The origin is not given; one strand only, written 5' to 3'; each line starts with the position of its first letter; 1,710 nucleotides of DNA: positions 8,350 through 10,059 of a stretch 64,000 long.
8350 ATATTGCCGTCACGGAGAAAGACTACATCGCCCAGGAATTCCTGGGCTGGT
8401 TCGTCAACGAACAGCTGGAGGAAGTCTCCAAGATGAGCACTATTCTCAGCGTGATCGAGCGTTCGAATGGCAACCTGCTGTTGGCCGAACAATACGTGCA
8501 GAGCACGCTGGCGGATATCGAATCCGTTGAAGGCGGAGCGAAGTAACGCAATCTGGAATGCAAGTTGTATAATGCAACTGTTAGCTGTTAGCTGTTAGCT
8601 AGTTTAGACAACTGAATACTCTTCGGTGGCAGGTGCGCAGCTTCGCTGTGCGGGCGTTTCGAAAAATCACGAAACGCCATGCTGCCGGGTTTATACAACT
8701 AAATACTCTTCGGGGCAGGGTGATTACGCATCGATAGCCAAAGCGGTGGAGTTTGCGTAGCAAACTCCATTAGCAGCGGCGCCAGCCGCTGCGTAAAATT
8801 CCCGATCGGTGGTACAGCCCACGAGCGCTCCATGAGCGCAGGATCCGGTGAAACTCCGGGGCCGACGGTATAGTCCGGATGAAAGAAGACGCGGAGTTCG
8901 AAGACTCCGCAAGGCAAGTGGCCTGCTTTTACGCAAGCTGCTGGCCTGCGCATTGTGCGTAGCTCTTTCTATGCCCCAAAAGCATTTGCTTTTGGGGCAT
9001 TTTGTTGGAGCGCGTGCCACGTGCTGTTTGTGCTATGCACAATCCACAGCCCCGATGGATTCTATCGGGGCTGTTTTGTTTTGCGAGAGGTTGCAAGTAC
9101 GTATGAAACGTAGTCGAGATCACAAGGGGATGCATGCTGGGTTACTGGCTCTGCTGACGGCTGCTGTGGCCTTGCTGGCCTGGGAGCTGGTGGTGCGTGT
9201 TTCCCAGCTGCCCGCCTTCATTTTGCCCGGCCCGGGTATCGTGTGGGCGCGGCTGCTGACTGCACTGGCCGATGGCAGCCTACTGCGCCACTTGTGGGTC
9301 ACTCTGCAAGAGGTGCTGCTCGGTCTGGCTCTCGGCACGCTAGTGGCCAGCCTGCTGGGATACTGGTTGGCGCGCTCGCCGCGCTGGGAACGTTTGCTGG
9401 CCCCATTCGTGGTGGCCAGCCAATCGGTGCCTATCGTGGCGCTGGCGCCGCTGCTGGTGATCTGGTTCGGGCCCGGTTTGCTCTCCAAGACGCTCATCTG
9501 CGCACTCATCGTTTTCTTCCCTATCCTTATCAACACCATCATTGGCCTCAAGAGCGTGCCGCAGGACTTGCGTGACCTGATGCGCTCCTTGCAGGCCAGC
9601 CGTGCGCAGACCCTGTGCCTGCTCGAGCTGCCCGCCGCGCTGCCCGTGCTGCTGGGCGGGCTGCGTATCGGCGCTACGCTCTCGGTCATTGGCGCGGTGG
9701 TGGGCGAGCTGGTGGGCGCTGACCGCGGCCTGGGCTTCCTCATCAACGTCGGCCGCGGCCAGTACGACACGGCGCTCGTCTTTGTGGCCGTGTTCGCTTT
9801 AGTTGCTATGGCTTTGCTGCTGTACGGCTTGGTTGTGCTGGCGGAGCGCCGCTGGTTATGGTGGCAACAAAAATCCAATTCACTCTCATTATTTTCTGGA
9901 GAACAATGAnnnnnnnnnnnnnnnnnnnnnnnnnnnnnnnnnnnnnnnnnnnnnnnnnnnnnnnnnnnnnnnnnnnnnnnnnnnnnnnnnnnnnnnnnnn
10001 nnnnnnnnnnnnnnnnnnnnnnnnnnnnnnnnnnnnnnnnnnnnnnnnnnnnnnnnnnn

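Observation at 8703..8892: FMN riboswitch with a 73-nt self-structured insertion exactly inside loop L2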

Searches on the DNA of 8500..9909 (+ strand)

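Call 36: search_rna_families(sources=[L025, L052, L012, L027, L046, L044, L009, L015, L043, L075, L005, L002, L034, L033, L018, L006, L021, L003, L001, L085], threshold=gathering, show_alignments=0)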
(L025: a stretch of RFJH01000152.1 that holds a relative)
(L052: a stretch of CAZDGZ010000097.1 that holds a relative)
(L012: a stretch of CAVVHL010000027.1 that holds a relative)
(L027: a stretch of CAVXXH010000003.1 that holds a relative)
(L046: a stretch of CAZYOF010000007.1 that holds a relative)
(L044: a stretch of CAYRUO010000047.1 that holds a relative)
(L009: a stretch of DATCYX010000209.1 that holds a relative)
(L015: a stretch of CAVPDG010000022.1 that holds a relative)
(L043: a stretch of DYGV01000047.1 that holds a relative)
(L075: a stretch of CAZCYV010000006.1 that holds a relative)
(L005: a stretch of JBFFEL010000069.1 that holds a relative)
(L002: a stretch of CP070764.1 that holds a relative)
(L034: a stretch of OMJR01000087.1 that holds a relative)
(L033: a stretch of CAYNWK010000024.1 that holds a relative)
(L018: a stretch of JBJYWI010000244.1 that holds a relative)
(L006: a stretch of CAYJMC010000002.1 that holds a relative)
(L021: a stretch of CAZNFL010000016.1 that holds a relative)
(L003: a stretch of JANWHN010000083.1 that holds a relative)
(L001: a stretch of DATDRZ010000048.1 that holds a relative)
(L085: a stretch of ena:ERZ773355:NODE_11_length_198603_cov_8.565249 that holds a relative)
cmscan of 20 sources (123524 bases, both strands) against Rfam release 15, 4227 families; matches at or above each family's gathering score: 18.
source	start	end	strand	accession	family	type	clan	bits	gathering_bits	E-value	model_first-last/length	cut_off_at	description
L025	2639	2759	+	RF00050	FMN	Cis-reg; riboswitch;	-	109.9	66.2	2.1e-24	1-138/138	no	FMN riboswitch aptamer (RFN element)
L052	997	1114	+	RF00050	FMN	Cis-reg; riboswitch;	-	106.6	66.2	1.7e-23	1-138/138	no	FMN riboswitch aptamer (RFN element)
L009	2571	2716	+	RF00050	FMN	Cis-reg; riboswitch;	-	100.9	66.2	6.1e-22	1-138/138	no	FMN riboswitch aptamer (RFN element)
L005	2606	2769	+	RF00050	FMN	Cis-reg; riboswitch;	-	100.4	66.2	8.3e-22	1-138/138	no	FMN riboswitch aptamer (RFN element)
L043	2644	2797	+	RF00050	FMN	Cis-reg; riboswitch;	-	99.6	66.2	1.4e-21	1-138/138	no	FMN riboswitch aptamer (RFN element)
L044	2439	2574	+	RF00050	FMN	Cis-reg; riboswitch;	-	95.1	66.2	2.3e-20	1-138/138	no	FMN riboswitch aptamer (RFN element)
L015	2610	2764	+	RF00050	FMN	Cis-reg; riboswitch;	-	94.9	66.2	2.6e-20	1-138/138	no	FMN riboswitch aptamer (RFN element)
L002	2642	2825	+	RF00050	FMN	Cis-reg; riboswitch;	-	94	66.2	4.6e-20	1-138/138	no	FMN riboswitch aptamer (RFN element)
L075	2694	2861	+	RF00050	FMN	Cis-reg; riboswitch;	-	92.9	66.2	8.9e-20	1-138/138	no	FMN riboswitch aptamer (RFN element)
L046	2783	2915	+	RF00050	FMN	Cis-reg; riboswitch;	-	89.1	66.2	9.8e-19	1-138/138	no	FMN riboswitch aptamer (RFN element)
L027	2752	2883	+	RF00050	FMN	Cis-reg; riboswitch;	-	85.9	66.2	7.5e-18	1-138/138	no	FMN riboswitch aptamer (RFN element)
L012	2736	2883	+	RF00050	FMN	Cis-reg; riboswitch;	-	82.9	66.2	4.7e-17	1-138/138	no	FMN riboswitch aptamer (RFN element)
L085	1167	1287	+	RF00050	FMN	Cis-reg; riboswitch;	-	75.7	66.2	4.3e-15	1-138/138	no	FMN riboswitch aptamer (RFN element)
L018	2574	2696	+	RF00050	FMN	Cis-reg; riboswitch;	-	74.4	66.2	9.8e-15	1-138/138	no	FMN riboswitch aptamer (RFN element)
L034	2617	2741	+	RF00050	FMN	Cis-reg; riboswitch;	-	73.9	66.2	1.4e-14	1-138/138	no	FMN riboswitch aptamer (RFN element)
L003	1838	1971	+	RF00050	FMN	Cis-reg; riboswitch;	-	72.3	66.2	3.8e-14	1-138/138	no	FMN riboswitch aptamer (RFN element)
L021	2697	2807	+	RF00050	FMN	Cis-reg; riboswitch;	-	68.8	66.2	3.4e-13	14-128/138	no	FMN riboswitch aptamer (RFN element)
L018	97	170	-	RF00005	tRNA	Gene; tRNA;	CL00001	68.6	29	1.5e-12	1-71/71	no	tRNA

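Call 37: search_rna_families(sources=[L009, L005, L027], threshold=gathering, show_alignments=3)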
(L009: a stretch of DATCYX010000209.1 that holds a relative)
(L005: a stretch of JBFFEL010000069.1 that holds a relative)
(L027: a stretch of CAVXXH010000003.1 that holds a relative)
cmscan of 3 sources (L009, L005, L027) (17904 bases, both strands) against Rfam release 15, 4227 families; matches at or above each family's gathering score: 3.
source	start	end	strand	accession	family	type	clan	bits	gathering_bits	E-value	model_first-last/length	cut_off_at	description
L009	2571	2716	+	RF00050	FMN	Cis-reg; riboswitch;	-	100.9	66.2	8.9e-23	1-138/138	no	FMN riboswitch aptamer (RFN element)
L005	2606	2769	+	RF00050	FMN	Cis-reg; riboswitch;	-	100.4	66.2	1.2e-22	1-138/138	no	FMN riboswitch aptamer (RFN element)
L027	2752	2883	+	RF00050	FMN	Cis-reg; riboswitch;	-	85.9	66.2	1.1e-18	1-138/138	no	FMN riboswitch aptamer (RFN element)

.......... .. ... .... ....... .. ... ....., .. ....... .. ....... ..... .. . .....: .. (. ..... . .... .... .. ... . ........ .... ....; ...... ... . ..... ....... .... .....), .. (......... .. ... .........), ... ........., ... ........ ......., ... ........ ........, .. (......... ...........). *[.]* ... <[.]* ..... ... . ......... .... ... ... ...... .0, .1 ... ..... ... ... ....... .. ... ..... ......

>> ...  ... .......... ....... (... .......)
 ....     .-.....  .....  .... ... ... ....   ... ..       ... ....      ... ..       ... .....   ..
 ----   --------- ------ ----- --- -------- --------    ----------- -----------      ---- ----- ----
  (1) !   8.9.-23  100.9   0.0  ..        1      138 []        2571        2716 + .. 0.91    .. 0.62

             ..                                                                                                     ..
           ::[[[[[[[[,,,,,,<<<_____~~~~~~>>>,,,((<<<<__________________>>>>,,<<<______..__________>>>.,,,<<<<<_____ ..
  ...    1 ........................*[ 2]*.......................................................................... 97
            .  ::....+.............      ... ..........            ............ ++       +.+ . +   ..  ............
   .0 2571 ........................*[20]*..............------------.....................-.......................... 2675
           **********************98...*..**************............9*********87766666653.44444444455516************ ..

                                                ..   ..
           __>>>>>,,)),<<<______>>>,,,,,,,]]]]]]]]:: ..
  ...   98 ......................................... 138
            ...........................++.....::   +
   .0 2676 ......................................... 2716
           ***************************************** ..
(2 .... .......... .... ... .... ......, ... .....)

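Call 47: search_rna_families(source=window, start=8550, end=9110, threshold=evalue, max_evalue=10, show_alignments=2)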
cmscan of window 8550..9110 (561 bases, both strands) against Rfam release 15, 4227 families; matches with E-value up to 10: 9.
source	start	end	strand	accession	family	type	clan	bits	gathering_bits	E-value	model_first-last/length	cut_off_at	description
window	8774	8894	+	RF00050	FMN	Cis-reg; riboswitch;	-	75.8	66.2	1.9e-17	1-138/138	no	FMN riboswitch aptamer (RFN element)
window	8964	9004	+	RF00697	mir-186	Gene; miRNA;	-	18.8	70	0.76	1-82/82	no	mir-186 microRNA precursor family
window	8924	9006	+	RF00021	Spot_42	Gene; sRNA;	-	18.3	80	0.56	1-115/115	no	Spot 42 RNA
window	8973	8998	+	RF03556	mir-559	Gene; miRNA;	-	17.3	95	1.9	1-91/91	no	mir-559 microRNA precursor family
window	8876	9008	-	RF00101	SraC_RyeA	Gene; sRNA;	CL00105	15.9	37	3.6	1-145/145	no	SraC/RyeA RNA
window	8627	8789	-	RF02047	Sphinx_2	Gene; lncRNA;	-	15.6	34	1.6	1-158/158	no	Sphinx conserved region 2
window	8971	9059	-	RF02236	asX2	Gene; sRNA;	-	13.9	70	4.9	1-87/87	no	Xanthomonas sRNA asX2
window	8987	9059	+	RF00730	mir-277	Gene; miRNA;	-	12.5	43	7.7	1-90/90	no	mir-277 microRNA precursor family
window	8847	8867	+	RF01119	sR32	Gene; snRNA; snoRNA; CD-box;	-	9.1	40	8.9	37-57/57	no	Small nucleolar RNA sR32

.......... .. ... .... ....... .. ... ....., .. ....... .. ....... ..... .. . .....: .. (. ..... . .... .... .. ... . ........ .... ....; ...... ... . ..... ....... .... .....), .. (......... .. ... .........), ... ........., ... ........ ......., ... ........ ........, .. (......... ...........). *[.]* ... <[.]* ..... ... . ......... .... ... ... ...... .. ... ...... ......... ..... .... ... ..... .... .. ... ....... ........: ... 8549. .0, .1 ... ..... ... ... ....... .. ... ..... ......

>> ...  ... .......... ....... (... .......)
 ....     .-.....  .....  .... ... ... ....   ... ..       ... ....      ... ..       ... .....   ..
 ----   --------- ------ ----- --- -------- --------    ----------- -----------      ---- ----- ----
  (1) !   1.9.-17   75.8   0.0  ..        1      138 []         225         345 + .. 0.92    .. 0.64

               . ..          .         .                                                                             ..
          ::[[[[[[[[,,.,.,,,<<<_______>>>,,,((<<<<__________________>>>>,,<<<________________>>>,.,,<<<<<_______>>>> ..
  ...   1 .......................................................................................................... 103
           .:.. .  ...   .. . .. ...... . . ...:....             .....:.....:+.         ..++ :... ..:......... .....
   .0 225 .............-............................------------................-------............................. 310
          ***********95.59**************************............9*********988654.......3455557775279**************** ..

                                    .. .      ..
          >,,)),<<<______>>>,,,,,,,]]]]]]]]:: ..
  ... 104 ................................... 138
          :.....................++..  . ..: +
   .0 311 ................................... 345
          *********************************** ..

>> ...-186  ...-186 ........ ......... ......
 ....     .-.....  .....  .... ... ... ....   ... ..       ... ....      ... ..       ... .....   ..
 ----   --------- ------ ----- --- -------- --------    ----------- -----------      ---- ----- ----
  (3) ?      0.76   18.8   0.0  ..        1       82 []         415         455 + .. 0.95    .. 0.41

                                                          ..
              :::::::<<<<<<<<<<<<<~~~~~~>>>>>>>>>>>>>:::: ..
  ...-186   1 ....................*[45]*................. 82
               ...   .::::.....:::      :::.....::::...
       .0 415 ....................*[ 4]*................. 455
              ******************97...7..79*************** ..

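Call 59: build_rna_model(alignment_id=A4, structure=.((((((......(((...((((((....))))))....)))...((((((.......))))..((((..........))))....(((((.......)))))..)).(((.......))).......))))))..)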
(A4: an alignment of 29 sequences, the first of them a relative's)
Model R1 built from alignment A4 (29 sequences, 136 columns); structure: as given.
model positions 130; base pairs 33; branch points 4; effective number of sequences 1.04; information 0.591 bits per position. Calibrated on 0.2 Mb of random sequence (short: E-values are rough).
structure used (alignment columns):
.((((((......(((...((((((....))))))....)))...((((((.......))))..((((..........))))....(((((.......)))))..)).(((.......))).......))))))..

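Call 60: search_with_rna_model(model_id=R1, source=window, start=8500, end=9100, filters=off, max_evalue=10, show_alignments=3)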
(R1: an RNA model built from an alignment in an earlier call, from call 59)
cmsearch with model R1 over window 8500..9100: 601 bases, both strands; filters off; matches with E-value up to 10: 23.
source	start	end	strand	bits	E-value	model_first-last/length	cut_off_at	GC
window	8750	8892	+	84.9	7.3e-23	1-130/130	no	0.59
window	8960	8984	-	10.9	0.0038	1-130/130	no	0.44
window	8972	9000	+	4.2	0.23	1-130/130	no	0.48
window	9048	9073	+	4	0.25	1-130/130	no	0.62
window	8919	8939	-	3.8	0.29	1-130/130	no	0.52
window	8705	8747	+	3.8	0.3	1-130/130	no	0.56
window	9047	9072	-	3.5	0.36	1-130/130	no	0.62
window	8823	8840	-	3.3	0.39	1-130/130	no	0.67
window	8653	8677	-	2.5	0.67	1-130/130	no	0.48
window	8935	8966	+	2.3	0.73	1-130/130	no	0.59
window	8653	8679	+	2.2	0.78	1-130/130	no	0.48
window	8850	8899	-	1.5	1.2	1-130/130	no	0.58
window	8749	8766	-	1.2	1.5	1-130/130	no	0.44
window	8773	8791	-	0.5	2.3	1-130/130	no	0.84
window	9017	9043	-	0.1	2.9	1-130/130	no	0.48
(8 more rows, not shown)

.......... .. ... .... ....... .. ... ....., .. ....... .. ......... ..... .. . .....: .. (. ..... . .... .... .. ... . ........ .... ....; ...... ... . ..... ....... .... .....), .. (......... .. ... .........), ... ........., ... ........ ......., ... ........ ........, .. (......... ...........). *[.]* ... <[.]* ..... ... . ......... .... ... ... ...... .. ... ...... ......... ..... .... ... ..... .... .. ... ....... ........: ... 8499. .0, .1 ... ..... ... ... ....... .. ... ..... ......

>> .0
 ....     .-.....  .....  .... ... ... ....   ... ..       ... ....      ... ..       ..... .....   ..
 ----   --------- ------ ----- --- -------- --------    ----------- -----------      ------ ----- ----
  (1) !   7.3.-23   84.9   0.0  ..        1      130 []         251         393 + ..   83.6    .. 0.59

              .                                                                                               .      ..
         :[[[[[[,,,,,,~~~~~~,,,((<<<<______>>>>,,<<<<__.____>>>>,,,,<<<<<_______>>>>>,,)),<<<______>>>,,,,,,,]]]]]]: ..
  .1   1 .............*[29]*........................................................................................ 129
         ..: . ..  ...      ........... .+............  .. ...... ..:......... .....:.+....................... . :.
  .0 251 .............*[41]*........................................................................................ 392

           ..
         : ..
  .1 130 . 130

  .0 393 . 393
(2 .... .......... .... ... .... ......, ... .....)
